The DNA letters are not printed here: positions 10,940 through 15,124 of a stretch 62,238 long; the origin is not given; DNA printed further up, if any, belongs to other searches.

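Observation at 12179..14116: GltD/NfnB-like NAD(P)H module embedded inside the inserted-ferredoxin domain of an HdrA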

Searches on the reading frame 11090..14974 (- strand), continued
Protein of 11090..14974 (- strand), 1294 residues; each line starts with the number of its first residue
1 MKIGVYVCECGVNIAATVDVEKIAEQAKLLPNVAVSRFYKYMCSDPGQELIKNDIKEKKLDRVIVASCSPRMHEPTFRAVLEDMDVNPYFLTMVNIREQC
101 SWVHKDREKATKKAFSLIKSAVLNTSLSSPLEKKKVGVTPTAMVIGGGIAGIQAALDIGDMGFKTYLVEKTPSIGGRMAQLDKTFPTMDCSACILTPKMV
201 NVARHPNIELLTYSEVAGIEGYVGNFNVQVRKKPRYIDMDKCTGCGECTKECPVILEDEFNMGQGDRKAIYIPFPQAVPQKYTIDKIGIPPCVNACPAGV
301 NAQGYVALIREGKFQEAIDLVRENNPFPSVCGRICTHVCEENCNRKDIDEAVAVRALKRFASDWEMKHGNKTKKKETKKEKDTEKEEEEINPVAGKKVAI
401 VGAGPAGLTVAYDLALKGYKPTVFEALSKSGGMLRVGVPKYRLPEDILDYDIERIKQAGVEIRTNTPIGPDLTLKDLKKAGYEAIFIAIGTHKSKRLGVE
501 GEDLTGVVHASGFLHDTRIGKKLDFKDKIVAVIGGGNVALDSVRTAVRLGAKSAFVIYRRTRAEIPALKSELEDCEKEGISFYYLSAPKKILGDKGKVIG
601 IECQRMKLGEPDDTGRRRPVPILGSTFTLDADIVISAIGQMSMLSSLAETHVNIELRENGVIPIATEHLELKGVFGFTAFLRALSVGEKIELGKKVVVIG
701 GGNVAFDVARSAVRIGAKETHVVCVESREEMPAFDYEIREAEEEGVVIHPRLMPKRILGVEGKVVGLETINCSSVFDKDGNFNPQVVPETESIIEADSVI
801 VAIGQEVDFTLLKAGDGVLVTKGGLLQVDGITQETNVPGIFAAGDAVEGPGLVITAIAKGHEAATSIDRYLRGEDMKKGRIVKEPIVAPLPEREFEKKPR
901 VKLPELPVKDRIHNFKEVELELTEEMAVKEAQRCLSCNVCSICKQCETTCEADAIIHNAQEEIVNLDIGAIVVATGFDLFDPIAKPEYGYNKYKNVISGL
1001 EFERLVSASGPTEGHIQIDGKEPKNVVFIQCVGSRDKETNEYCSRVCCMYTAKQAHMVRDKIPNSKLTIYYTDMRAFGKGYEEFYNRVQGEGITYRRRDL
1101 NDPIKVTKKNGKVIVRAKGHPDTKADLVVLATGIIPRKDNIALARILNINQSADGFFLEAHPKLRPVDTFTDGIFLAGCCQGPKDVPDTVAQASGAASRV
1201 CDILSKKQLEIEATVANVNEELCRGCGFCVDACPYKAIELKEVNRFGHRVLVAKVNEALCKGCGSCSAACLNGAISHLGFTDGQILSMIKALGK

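Call 43: find_encoding_contigs(protein=P0013, flank=8000, max_places=1)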
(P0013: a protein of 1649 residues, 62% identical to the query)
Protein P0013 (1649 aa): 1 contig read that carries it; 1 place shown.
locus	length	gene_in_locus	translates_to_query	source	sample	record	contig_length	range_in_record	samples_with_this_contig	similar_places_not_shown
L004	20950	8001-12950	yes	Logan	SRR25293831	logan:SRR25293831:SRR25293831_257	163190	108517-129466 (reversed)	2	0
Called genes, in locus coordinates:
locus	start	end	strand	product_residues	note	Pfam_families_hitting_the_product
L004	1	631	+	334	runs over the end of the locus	PF01058:Oxidored_q6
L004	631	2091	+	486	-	PF27537:HoxH, PF00374:NiFeSe_Hases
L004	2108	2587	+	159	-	PF01750:HycI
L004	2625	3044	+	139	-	PF02662:FlpD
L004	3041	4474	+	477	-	PF01565:FAD_binding_4, PF02913:FAD-oxidase_C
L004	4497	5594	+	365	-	PF12838:Fer4_7 (weak), PF13183:Fer4_8, PF13237:Fer4_10 (faint), PF13534:Fer4_17 (weak), PF02754:CCG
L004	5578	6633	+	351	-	PF21948:LplA-B_cat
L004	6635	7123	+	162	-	PF13534:Fer4_17, PF13237:Fer4_10 (faint), PF12838:Fer4_7 (weak), PF13183:Fer4_8, PF13187:Fer4_9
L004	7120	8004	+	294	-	PF02754:CCG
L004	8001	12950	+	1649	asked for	PF14691:Fer4_20, PF07992:Pyr_redox_2, PF07992:Pyr_redox_2, PF13738:Pyr_redox_3, PF07992:Pyr_redox_2, PF07992:Pyr_redox_2, PF00037:Fer4, PF12838:Fer4_7, +27 more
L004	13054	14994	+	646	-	PF17179:Fer4_22, PF00970:FAD_binding_6 (weak), PF00175:NAD_binding_1, PF10418:DHODB_Fe-S_bind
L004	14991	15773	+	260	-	PF01058:Oxidored_q6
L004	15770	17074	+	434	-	PF27537:HoxH (faint), PF00374:NiFeSe_Hases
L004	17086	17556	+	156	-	PF01750:HycI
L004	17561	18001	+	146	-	PF02566:OsmC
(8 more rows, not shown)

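Call 44: find_encoding_contigs(protein=P0007, flank=10000, max_places=1)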
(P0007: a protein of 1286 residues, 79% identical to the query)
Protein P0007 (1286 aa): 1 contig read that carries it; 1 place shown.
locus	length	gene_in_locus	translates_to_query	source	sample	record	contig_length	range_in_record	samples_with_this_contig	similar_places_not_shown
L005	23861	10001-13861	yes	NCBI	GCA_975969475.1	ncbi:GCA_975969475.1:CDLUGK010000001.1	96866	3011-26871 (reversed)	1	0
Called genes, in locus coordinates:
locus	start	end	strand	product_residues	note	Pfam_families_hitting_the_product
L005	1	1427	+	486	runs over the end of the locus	PF27537:HoxH, PF00374:NiFeSe_Hases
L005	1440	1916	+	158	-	PF01750:HycI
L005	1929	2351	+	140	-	PF02662:FlpD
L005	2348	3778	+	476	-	PF01565:FAD_binding_4, PF02913:FAD-oxidase_C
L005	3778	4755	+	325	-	PF13237:Fer4_10 (weak), PF12838:Fer4_7 (weak), PF13183:Fer4_8, PF13534:Fer4_17, PF13237:Fer4_10 (weak), PF14697:Fer4_21, PF12838:Fer4_7, PF02662:FlpD, +6 more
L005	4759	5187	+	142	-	PF02662:FlpD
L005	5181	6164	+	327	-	PF04432:FrhB_FdhB_C, PF12838:Fer4_7 (faint), PF13187:Fer4_9 (faint), PF13237:Fer4_10 (faint), PF00037:Fer4 (faint), PF12797:Fer4_2 (faint), PF13183:Fer4_8 (weak), PF13534:Fer4_17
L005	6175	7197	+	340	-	PF13183:Fer4_8 (faint), PF13187:Fer4_9 (faint), PF13534:Fer4_17 (faint), PF12838:Fer4_7 (faint), PF14697:Fer4_21 (faint), PF25160:LdpA_Fe-S-bd (faint), PF00037:Fer4 (faint), PF17179:Fer4_22, +2 more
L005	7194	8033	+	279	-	PF00970:FAD_binding_6 (weak), PF00175:NAD_binding_1, PF10418:DHODB_Fe-S_bind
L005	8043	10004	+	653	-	PF07992:Pyr_redox_2 (faint), PF12831:FAD_oxidored (weak), PF13450:NAD_binding_8 (weak), PF12838:Fer4_7, PF13187:Fer4_9 (weak), PF13237:Fer4_10 (weak), PF14697:Fer4_21, PF00037:Fer4 (weak), +4 more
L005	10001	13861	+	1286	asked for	PF12831:FAD_oxidored (weak), PF00037:Fer4 (weak), PF14691:Fer4_20, PF07992:Pyr_redox_2, PF13450:NAD_binding_8 (weak), PF07992:Pyr_redox_2, PF00037:Fer4, PF12838:Fer4_7, +17 more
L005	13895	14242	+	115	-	PF02579:Nitro_FeMo-Co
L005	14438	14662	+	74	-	-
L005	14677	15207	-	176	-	PF02915:Rubrerythrin (faint)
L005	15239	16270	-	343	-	PF00850:Hist_deacetyl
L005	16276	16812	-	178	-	PF05683:Fumerase_C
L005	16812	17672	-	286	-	PF05681:Fumerase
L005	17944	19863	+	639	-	PF01293:PEPCK_ATP (weak)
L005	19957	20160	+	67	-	PF07311:Dodecin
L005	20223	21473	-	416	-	PF09861:Lar_N, PF21113:LarA_C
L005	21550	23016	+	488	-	PF01266:DAO, PF07992:Pyr_redox_2 (faint), PF13450:NAD_binding_8 (weak), PF13738:Pyr_redox_3 (faint), PF04324:Fer2_BFD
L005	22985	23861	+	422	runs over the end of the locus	PF03486:HI0933_like (faint), PF07992:Pyr_redox_2, PF00070:Pyr_redox (faint), PF00890:FAD_binding_2 (faint), PF12831:FAD_oxidored (weak), PF13450:NAD_binding_8 (faint), PF13738:Pyr_redox_3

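Call 50: find_encoding_contigs(protein=P0104, flank=8000, max_places=1)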
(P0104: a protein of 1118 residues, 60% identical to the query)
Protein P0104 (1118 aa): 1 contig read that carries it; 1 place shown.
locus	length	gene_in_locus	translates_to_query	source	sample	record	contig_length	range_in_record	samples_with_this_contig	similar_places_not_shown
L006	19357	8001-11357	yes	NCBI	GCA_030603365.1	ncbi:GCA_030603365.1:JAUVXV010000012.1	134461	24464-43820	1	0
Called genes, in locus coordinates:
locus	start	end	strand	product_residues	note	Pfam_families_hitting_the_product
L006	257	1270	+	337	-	PF01058:Oxidored_q6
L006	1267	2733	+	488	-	PF27537:HoxH, PF00374:NiFeSe_Hases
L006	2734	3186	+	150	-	PF02662:FlpD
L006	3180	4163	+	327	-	PF12838:Fer4_7 (faint), PF13187:Fer4_9 (faint), PF12797:Fer4_2 (faint), PF13183:Fer4_8, PF13534:Fer4_17 (weak), PF00037:Fer4 (weak)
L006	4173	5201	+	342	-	PF13534:Fer4_17 (faint), PF14697:Fer4_21 (faint), PF00037:Fer4 (faint), PF12797:Fer4_2 (faint), PF13183:Fer4_8 (weak), PF13237:Fer4_10 (faint), PF17179:Fer4_22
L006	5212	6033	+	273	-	PF00970:FAD_binding_6 (weak), PF00175:NAD_binding_1, PF10418:DHODB_Fe-S_bind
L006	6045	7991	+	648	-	PF00890:FAD_binding_2 (weak), PF12831:FAD_oxidored, PF13450:NAD_binding_8 (weak), PF00037:Fer4 (weak), PF12838:Fer4_7, PF13187:Fer4_9 (weak), PF13237:Fer4_10 (weak), PF14697:Fer4_21, +5 more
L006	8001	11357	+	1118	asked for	PF12831:FAD_oxidored (weak), PF14691:Fer4_20, PF01266:DAO (weak), PF07992:Pyr_redox_2, PF13450:NAD_binding_8, PF00037:Fer4 (weak), PF12837:Fer4_6 (weak), PF12838:Fer4_7, +12 more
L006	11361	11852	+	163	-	PF01750:HycI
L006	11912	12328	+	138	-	PF02662:FlpD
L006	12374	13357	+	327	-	PF01073:3Beta_HSD, PF01370:Epimerase, PF02719:Polysacc_synt_2, PF04321:RmlD_sub_bind, PF05368:NmrA, PF13460:NAD_binding_10, PF16363:GDP_Man_Dehyd, PF07993:NAD_binding_4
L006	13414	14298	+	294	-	PF00037:Fer4 (weak), PF12797:Fer4_2 (faint), PF12800:Fer4_4 (faint), PF13237:Fer4_10, PF14697:Fer4_21 (weak), PF12838:Fer4_7, PF13187:Fer4_9, PF00881:Nitroreductase, +5 more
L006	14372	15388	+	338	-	PF13374:TPR_10 (faint), PF24885:TPR_NPHP3 (faint), PF07719:TPR_2 (faint), PF13181:TPR_8 (faint), PF10602:RPN7 (faint), PF17874:TPR_MalT (weak), PF13424:TPR_12 (weak), PF13424:TPR_12, +6 more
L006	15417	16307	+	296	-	PF13424:TPR_12 (weak)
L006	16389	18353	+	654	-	PF07719:TPR_2 (faint), PF13374:TPR_10 (faint), PF00515:TPR_1 (faint), PF13181:TPR_8 (faint), PF17874:TPR_MalT, PF13424:TPR_12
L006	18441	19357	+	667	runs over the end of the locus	PF07719:TPR_2 (faint), PF10602:RPN7 (faint), PF13181:TPR_8 (faint), PF13424:TPR_12 (weak), PF17874:TPR_MalT, PF13424:TPR_12, PF00515:TPR_1 (weak), PF13424:TPR_12, +4 more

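Call 51: find_encoding_contigs(protein=P0092, flank=8000, max_places=1)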
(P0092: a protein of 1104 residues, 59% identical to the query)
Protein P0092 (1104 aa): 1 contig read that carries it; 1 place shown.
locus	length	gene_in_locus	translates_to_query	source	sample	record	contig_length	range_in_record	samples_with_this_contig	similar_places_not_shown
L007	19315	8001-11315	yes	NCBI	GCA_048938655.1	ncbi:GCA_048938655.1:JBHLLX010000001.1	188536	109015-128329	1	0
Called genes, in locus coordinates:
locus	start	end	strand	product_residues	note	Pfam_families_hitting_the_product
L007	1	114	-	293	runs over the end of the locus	PF02754:CCG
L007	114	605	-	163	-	PF13183:Fer4_8, PF13237:Fer4_10 (faint), PF13187:Fer4_9, PF13534:Fer4_17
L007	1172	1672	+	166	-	PF01750:HycI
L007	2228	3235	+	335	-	PF01058:Oxidored_q6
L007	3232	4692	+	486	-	PF27537:HoxH, PF00374:NiFeSe_Hases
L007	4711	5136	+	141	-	PF02662:FlpD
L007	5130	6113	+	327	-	PF12838:Fer4_7 (faint), PF00037:Fer4 (faint), PF12797:Fer4_2 (faint), PF13187:Fer4_9 (faint), PF13237:Fer4_10 (faint), PF13183:Fer4_8, PF13534:Fer4_17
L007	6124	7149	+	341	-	PF13534:Fer4_17 (faint), PF12838:Fer4_7 (faint), PF13484:Fer4_16 (faint), PF13187:Fer4_9 (faint), PF14697:Fer4_21 (faint), PF00037:Fer4 (faint), PF13183:Fer4_8 (weak), PF17179:Fer4_22, +2 more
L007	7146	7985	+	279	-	PF00970:FAD_binding_6 (weak), PF00175:NAD_binding_1, PF10418:DHODB_Fe-S_bind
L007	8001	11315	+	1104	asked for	PF12831:FAD_oxidored, PF13450:NAD_binding_8 (weak), PF00037:Fer4, PF12797:Fer4_2 (weak), PF14691:Fer4_20, PF07992:Pyr_redox_2, PF13450:NAD_binding_8, PF12838:Fer4_7, +16 more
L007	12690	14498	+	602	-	PF01512:Complex1_51K, PF10531:SLBB (weak), PF10589:NADH_4Fe-4S, PF00037:Fer4 (weak), PF13237:Fer4_10 (weak), PF14697:Fer4_21 (weak), PF25160:LdpA_Fe-S-bd (weak), PF12838:Fer4_7, +2 more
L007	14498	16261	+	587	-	PF13510:Fer2_4, PF12797:Fer4_2 (faint), PF13187:Fer4_9 (faint), PF12838:Fer4_7 (weak), PF14697:Fer4_21 (weak), PF00037:Fer4 (weak), PF12837:Fer4_6 (weak), PF12838:Fer4_7, +3 more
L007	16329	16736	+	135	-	PF02662:FlpD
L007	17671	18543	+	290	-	PF01058:Oxidored_q6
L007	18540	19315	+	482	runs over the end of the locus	PF27537:HoxH, PF00374:NiFeSe_Hases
